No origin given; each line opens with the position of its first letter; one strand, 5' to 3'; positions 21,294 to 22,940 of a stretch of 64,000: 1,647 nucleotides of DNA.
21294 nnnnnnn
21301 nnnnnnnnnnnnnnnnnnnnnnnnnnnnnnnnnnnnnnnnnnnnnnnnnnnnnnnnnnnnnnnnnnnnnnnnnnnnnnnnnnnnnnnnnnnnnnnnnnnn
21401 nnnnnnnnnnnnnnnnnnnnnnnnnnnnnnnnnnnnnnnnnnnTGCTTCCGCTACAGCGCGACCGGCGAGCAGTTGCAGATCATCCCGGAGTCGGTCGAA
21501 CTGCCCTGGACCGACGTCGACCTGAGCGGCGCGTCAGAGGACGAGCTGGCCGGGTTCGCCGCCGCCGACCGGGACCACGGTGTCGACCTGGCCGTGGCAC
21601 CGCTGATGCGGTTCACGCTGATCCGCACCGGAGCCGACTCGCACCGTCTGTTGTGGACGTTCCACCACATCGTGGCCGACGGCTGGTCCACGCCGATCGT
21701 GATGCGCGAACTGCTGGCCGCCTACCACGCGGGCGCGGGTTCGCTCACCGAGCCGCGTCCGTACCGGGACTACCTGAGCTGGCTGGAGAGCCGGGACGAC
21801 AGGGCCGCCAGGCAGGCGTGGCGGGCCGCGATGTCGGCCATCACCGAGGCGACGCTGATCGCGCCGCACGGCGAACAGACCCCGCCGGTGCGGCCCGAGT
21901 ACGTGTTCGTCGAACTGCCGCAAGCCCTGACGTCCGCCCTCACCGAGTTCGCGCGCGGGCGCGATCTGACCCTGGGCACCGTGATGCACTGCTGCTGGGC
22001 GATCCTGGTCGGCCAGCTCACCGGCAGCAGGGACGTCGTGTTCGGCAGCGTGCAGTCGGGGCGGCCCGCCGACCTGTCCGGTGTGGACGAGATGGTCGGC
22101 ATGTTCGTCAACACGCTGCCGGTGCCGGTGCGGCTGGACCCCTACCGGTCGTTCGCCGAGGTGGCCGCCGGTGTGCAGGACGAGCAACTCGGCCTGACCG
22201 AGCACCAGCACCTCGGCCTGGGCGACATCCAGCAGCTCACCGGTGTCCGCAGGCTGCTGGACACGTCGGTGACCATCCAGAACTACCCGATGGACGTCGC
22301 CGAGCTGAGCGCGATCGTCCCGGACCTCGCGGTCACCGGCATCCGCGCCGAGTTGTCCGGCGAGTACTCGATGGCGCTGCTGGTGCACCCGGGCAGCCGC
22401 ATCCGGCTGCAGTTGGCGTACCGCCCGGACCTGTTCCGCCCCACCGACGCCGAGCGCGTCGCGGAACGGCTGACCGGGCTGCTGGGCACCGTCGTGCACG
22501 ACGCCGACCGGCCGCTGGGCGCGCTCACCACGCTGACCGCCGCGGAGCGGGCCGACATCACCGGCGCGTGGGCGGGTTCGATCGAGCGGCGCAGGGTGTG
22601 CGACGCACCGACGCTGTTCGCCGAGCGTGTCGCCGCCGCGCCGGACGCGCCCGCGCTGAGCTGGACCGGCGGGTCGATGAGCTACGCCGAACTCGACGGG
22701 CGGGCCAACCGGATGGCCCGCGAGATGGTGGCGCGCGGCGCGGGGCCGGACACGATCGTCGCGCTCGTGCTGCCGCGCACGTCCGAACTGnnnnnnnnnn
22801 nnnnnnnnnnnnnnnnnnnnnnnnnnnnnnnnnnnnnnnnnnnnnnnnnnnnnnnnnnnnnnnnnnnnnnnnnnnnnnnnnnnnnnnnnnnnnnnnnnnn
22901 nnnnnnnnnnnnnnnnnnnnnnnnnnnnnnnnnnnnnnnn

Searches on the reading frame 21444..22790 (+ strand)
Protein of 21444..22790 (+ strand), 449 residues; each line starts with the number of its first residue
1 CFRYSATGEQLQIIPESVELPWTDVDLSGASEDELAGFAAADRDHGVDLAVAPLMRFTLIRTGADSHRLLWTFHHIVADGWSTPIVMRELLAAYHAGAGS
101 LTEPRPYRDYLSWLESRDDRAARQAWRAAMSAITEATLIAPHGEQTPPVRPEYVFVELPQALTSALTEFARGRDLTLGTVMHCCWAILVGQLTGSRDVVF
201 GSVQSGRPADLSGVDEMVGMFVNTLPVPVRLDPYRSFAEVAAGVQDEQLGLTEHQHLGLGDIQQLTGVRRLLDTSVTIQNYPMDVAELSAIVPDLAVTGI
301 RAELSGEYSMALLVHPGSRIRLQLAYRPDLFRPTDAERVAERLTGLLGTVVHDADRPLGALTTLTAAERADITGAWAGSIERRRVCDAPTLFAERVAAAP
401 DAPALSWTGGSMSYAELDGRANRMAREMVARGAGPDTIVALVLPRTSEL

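Call 67: search_solved_structures(query=window:21444-22790:+, max_evalue=0.00001)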
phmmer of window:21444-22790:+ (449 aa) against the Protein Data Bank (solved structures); distinct sequences matched with E-value up to 0.00001: 46.
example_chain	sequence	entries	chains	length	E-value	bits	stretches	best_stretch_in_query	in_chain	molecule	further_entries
9rde_A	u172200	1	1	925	1.2e-64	222.5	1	16-367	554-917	Bacitracin synthase 3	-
2vsq_A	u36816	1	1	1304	4.9e-64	220.5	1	34-449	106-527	SURFACTIN SYNTHETASE SUBUNIT 3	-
8hlk_A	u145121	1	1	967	8.8e-58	199.9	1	7-448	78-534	Microcystin synthetase B (Fragment)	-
9bfd_B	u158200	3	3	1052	3.5e-55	191.3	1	2-447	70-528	Tyrocidine synthase 2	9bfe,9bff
8f7f_A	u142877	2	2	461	1.9e-51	179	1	28-361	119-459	Surfactin synthetase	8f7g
8f7h_A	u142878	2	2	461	3.2e-49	171.6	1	28-361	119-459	Surfactin synthetase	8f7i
9up2_A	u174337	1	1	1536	5.7e-47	164.2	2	20-445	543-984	PvdL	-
9lcq_A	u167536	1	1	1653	5.9e-47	164.2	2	20-445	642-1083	PvdL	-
9lcp_A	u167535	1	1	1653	7.3e-47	163.9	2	20-445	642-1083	PvdL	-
9lco_A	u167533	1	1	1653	7.3e-47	163.9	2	20-445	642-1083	PvdL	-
6p1j_A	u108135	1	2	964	1.9e-41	146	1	28-447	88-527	Txo2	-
6oyf_A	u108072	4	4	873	1.5e-39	139.8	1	7-447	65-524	Txo1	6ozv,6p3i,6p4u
5u89_A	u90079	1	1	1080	9.4e-28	100.9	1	25-374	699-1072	Amino acid adenylation domain protein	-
6mfy_A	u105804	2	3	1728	4.5e-26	95.4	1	31-448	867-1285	Linear gramicidin synthase subunit A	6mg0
9be3_A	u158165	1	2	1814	5.1e-26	95.2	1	31-448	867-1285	Linear gramicidin synthase subunit A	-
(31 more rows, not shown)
